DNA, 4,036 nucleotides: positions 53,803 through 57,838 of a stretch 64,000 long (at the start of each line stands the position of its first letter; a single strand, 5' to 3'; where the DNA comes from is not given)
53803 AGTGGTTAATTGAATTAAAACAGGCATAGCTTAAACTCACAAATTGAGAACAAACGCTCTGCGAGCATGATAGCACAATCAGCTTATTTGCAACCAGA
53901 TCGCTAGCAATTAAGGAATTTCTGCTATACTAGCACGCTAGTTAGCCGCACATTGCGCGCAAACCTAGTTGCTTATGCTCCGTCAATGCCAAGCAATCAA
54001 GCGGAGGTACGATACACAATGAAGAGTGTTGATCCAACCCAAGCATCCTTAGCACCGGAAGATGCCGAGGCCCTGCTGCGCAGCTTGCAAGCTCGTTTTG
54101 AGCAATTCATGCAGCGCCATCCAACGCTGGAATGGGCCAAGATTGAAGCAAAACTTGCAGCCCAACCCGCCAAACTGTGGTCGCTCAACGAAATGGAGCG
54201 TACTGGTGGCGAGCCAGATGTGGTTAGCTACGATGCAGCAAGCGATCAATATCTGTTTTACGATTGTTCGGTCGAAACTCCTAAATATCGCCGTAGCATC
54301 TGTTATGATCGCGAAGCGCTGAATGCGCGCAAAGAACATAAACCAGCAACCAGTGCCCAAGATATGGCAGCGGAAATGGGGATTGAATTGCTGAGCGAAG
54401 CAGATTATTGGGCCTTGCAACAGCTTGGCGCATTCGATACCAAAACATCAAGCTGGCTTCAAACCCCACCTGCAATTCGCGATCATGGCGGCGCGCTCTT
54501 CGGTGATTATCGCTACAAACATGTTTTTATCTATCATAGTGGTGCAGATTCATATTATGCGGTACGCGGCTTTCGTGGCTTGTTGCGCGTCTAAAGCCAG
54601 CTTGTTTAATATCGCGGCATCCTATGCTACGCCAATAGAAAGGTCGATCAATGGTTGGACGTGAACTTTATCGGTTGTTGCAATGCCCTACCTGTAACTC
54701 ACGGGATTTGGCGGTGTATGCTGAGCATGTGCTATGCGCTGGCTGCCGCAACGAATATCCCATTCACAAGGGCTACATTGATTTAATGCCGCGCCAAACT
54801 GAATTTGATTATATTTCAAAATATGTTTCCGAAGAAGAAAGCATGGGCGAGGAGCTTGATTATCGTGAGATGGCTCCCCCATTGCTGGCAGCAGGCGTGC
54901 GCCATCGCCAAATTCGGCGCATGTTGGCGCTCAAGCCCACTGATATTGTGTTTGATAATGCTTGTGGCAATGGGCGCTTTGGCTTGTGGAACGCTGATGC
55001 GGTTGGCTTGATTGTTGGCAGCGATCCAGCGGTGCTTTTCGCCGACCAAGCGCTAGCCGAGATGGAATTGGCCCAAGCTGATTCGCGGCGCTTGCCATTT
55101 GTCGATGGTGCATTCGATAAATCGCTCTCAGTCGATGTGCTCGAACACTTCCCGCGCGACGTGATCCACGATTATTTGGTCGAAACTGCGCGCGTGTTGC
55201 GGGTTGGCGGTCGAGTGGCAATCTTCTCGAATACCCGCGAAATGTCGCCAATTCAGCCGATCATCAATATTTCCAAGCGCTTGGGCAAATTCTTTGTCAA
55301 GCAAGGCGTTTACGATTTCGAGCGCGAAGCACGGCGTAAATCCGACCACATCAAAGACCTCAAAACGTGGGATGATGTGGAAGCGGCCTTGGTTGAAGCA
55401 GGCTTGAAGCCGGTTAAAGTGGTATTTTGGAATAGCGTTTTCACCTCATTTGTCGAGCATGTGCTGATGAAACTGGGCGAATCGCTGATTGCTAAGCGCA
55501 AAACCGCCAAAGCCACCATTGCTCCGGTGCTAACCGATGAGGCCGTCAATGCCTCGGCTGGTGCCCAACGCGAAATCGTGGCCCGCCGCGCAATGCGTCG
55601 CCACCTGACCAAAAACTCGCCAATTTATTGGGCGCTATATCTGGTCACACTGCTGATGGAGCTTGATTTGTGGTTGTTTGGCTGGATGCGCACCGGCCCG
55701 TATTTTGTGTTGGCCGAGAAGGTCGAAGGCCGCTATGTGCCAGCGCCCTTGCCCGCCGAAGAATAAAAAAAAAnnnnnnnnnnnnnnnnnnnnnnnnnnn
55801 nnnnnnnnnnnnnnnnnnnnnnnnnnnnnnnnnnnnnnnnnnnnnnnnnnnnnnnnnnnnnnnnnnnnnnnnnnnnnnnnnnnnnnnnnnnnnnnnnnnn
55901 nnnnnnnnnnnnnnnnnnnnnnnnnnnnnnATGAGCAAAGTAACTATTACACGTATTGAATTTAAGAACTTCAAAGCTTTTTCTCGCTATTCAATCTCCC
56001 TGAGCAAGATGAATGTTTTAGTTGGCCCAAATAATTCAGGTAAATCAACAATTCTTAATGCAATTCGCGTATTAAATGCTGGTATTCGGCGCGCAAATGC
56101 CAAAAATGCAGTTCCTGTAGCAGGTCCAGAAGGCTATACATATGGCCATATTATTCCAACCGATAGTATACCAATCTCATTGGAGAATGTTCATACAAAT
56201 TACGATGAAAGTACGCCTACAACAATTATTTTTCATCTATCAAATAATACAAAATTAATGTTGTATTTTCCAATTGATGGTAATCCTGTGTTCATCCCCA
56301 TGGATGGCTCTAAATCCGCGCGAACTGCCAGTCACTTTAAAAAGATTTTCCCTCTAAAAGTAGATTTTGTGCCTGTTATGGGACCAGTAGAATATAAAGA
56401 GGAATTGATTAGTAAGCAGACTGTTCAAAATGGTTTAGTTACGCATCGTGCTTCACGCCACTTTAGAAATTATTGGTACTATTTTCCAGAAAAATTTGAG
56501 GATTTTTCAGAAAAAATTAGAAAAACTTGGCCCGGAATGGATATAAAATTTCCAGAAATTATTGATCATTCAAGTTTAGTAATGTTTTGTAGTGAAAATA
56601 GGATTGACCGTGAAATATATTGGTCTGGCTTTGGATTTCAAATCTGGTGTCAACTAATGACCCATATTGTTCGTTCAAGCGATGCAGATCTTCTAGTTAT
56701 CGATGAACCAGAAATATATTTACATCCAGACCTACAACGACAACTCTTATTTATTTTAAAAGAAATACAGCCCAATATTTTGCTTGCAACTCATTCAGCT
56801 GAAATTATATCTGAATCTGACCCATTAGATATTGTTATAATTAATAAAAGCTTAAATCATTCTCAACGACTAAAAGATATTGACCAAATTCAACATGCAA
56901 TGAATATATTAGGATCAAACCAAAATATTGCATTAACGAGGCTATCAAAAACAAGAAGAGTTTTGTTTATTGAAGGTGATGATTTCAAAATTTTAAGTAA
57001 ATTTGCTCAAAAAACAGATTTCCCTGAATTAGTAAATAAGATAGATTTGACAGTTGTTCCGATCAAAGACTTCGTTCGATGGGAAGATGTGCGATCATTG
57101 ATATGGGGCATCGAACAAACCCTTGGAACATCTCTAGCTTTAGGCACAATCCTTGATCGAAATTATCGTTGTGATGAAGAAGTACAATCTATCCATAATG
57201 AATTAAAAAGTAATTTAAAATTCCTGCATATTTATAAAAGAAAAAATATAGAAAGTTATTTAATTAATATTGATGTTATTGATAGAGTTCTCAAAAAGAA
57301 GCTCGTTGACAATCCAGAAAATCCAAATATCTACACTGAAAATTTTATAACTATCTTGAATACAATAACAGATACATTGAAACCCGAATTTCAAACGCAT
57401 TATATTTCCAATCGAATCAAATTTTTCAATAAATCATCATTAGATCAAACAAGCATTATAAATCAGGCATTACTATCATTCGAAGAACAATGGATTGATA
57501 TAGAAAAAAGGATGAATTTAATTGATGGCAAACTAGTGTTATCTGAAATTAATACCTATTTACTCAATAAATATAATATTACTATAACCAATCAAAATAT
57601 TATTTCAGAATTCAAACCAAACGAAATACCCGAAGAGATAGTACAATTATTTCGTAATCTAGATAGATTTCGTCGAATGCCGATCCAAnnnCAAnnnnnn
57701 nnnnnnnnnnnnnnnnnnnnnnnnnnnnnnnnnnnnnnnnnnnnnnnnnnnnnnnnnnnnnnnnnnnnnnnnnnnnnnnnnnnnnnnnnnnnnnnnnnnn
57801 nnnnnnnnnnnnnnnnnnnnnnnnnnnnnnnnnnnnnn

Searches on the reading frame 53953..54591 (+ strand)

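Call 73: search_protein_families(library=pfam, proteins=[window:53953-54591:+], max_evalue=0.00001)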
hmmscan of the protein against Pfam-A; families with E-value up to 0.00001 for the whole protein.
window:53953-54591:+ (213 aa): 1 family
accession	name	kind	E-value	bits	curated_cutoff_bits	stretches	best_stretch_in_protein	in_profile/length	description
PF14066.11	DUF4256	-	8.7e-84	279.8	27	1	41-213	1-173/173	Protein of unknown function (DUF4256)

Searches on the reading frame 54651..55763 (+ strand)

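Call 4: search_protein_families(library=pfam, proteins=[window:54651-55763:+], max_evalue=0.1)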
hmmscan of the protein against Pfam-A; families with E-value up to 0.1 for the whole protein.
window:54651-55763:+ (371 aa): 6 families
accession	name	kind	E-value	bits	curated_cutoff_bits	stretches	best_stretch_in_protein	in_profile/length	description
PF08241.18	Methyltransf_11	-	2.5e-10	41.3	21.2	1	102-191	2-95/95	Methyltransferase domain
PF13649.12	Methyltransf_25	-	4.3e-10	40.6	27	1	100-187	1-97/97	Methyltransferase domain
PF01209.24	Ubie_methyltran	-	0.0029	17.4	20.1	1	132-201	94-161/233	ubiE/COQ5 methyltransferase family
PF02353.26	CMAS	-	0.0034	17.2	27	1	87-197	53-170/273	Mycolic acid cyclopropane synthetase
PF13847.12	Methyltransf_31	-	0.02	15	27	1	99-193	6-111/145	Methyltransferase domain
PF18912.6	DZR_2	-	0.036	14.3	27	1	11-39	9-35/56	Double zinc ribbon domain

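Call 5: search_protein_families(library=ncbifam, proteins=[window:54651-55763:+], max_evalue=0.1)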
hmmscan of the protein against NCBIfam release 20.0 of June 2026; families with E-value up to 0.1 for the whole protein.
window:54651-55763:+ (371 aa): 22 families
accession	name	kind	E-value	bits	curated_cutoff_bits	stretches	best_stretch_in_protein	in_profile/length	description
NF045667.1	MTase_DVU1556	equivalog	1.6e-05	24.4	155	1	89-253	15-161/213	DVU_1556 family methyltransferase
NF045825.1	FAmtase_mtf2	equivalog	1.6e-05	24.3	400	1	133-198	102-164/248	fatty-acid O-methyltransferase Mtf2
NF001241.0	PRK00216.1-2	equivalog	1.8e-05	24.5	327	1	86-193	41-149/231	demethylmenaquinone methyltransferase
NF045823.1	PthPhpthDimycoMt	equivalog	1.8e-05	24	300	1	134-197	111-171/256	phthiotriol/phenolphthiotriol dimycocerosates methyltransferase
NF047649.1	MTase_UXPK_star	exception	0.0005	19.2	460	1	93-191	74-181/283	methyltransferase/UXPK-star double selenoprotein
NF040703.1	cyclopro_CfaB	exception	0.00053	18.9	650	1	86-193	149-265/393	C17 cyclopropane fatty acid synthase CfaB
TIGR01934.1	MenG_MenH_UbiE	subfamily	0.00075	18.9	158.35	1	88-198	31-148/223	ubiquinone/menaquinone biosynthesis methyltransferase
NF038101.1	Trm112_arch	equivalog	0.0012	18.9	77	1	21-49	29-57/59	methytransferase partner Trm112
NF008686.0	PRK11705.1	equivalog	0.0044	16.1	400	1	87-190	158-264/383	cyclopropane fatty acyl phospholipid synthase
NF053839.1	CPFASynBruc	equivalog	0.0048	15.9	600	1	84-202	162-287/410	cyclopropane fatty acid synthase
NF001243.0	PRK00216.1-4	equivalog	0.01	15.2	235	1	92-195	43-155/237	demethylmenaquinone methyltransferase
NF007610.0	PRK10258.1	equivalog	0.013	14.9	342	1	88-192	34-139/251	malonyl-ACP O-methyltransferase BioC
NF041537.1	ArsM_AhpD_UU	exception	0.018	13.9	510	1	132-192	123-181/345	arsenite methyltransferase/AhpD domain selenoprotein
TIGR02021.1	BchM-ChlM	equivalog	0.02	14.3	158.9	1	100-218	58-175/218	magnesium protoporphyrin IX methyltransferase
NF041255.1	mycofact_MftM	equivalog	0.023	14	200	1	135-185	185-235/289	mycofactocin oligosaccharide methyltransferase MftM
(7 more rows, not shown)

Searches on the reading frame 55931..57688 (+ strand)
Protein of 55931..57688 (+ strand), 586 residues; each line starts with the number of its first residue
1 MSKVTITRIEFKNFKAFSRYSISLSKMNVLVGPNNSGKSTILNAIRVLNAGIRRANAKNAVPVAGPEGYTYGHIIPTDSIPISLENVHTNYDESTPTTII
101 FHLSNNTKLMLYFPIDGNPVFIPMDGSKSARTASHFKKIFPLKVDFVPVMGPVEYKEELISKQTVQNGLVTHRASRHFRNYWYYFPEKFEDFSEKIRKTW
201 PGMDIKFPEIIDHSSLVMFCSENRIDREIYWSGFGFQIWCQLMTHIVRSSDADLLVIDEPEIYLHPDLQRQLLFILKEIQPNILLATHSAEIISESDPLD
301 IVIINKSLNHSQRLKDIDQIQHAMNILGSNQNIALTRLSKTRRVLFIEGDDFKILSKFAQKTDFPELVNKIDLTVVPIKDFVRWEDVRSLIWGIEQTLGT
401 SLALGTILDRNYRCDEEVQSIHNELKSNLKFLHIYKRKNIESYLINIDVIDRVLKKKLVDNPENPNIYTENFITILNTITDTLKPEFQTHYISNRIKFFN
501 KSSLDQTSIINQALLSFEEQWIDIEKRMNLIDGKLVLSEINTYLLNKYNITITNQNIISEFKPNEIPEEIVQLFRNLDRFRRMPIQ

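Call 4: search_protein_families(library=pfam, proteins=[window:55931-57688:+], max_evalue=0.1)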
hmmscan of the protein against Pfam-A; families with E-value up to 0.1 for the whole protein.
window:55931-57688:+ (586 aa): 10 families
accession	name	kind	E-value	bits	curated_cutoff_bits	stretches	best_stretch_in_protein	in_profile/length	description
PF13304.12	AAA_21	-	8.5e-22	79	27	2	169-294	212-304/304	AAA domain, putative AbiEii toxin, Type IV TA system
PF13175.12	AAA_15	-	2.1e-19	70.8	32.1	2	6-90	3-68/374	AAA ATPase domain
PF11398.14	DUF2813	-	3.3e-07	30.4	21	1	6-48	3-45/372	Protein of unknown function (DUF2813)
PF13476.12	AAA_23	-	3.9e-07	31.4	27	1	8-48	1-42/201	AAA domain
PF02463.25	SMC_N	-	9.1e-07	29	40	1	6-47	2-47/220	RecF/RecN/SMC N terminal domain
PF13555.12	AAA_29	-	1.8e-05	24.8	27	1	7-48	2-45/61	P-loop containing region of AAA domain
PF13514.12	AAA_27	-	5.3e-05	23.3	22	1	6-59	3-60/206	AAA domain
PF00005.33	ABC_tran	-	0.0063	17.6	25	1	21-46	7-32/137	ABC transporter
PF09748.14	Med10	-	0.022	15.1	23.3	1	413-474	22-79/119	Transcription factor subunit Med10 of Mediator complex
PF01926.29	MMR_HSR1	-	0.096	13.2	21.9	0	29-45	3-19/113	50S ribosome-binding GTPase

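Call 5: search_protein_families(library=ncbifam, proteins=[window:55931-57688:+], max_evalue=0.1)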
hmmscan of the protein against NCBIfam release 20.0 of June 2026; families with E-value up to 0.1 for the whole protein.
window:55931-57688:+ (586 aa): 35 families (the best 25 are shown)
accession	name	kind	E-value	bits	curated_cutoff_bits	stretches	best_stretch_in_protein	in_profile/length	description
NF047739.1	antiphage_MADS3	equivalog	9.7e-15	54.6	420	1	6-61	2-57/427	methylation-associated defense system AAA family ATPase MAD3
NF041760.1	PtuA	equivalog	1.5e-14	53.8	500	2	3-46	49-93/524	retron Ec78 anti-phage system effector ATPase PtuA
NF038234.1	retron_eff_Eco8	equivalog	2.6e-10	39.5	250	2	5-46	2-44/679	retron Eco8 family effector endonuclease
NF000355.4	ribo_prot_ABC_F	equivalog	7.5e-09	35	380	2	240-293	438-489/499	ribosomal protection-like ABC-F family protein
TIGR00611.2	recf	equivalog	7.4e-08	31.9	172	1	6-51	1-47/339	DNA replication/repair protein RecF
NF040873.1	AztA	equivalog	1.2e-05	25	220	1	21-57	14-46/191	zinc ABC transporter ATP-binding protein AztA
TIGR02169.1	SMC_prok_A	equivalog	1.2e-05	23.3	729.4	1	6-45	2-43/1165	chromosome segregation protein SMC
NF053563.1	Rkd4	equivalog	3.3e-05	22.2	860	1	5-45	2-43/747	arcadin-4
NF008409.0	PRK11231.1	equivalog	5.4e-05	22.7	375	1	21-49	24-52/255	Fe(3+) dicitrate ABC transporter ATP-binding protein FecE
TIGR03608.1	L_ocin_972_ABC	subfamily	0.00023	20.7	254.85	0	12-49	9-48/206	putative bacteriocin export ABC transporter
NF003034.1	PRK03918.1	equivalog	0.00055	18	700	1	5-47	2-45/878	DNA double-strand break repair ATPase Rad50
TIGR04521.1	ECF_ATPase_2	equivalog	0.00058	19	330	0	251-297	162-212/279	energy-coupling factor transporter ATPase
NF000169.2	ABCF_Sal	exception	0.00062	18.6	725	1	249-328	447-527/542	Sal family ABC-F type ribosomal protection protein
TIGR03411.1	urea_trans_UrtD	equivalog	0.00071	19.3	304.1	1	7-45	8-48/242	urea ABC transporter ATP-binding protein UrtD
TIGR01166.1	cbiO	subfamily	0.00097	18.7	211.8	0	21-45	14-38/190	cobalt ABC transporter, ATP-binding protein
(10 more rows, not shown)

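Call 6: search_protein_families(library=padloc, proteins=[window:55931-57688:+], max_evalue=0.1)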
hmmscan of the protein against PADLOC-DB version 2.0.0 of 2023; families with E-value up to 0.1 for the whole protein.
window:55931-57688:+ (586 aa): 136 families (the best 25 are shown)
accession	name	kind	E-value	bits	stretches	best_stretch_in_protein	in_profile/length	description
PDLC02358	Old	-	3.3e-23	80.3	2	250-348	283-385/578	Old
PDLC03878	NsnB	-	6.5e-23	80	1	6-309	2-294/345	-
PDLC02979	AriA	-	7.4e-21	73.3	2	6-88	3-69/373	-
PDLC02981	AriAB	-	1.8e-20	71.2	2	254-511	333-592/694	-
PDLC04135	mad3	-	5.6e-20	70.2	2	6-61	2-57/374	mads_3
PDLC00070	GajA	-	3.3e-19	66.9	2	250-364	289-411/596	AAA ATPase domain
PDLC00075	GajA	-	6e-19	65.9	2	249-362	266-378/536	AAA ATPase domain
PDLC02980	AriA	-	8.5e-19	66.6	2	134-294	177-304/304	-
PDLC04175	HEC-01A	-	4.1e-18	63.6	2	1-82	1-82/363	-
PDLC00278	PtuA1|PtuA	-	5.6e-18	63.4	2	5-50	2-48/436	AAA ATPase domain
PDLC00271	PtuA1|PtuA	-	9.5e-18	62.9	2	255-318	282-351/421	AAA ATPase domain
PDLC00094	GajA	-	3.2e-17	60.2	2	253-311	302-360/569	AAA ATPase domain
PDLC00096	GajA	-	6.6e-17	59.4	2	248-351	283-396/630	AAA ATPase domain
PDLC04177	HEC-01A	-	1.1e-16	58.9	2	5-51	4-52/393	-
PDLC00067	GajA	-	1.1e-16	58.5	2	3-49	2-48/604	AAA ATPase domain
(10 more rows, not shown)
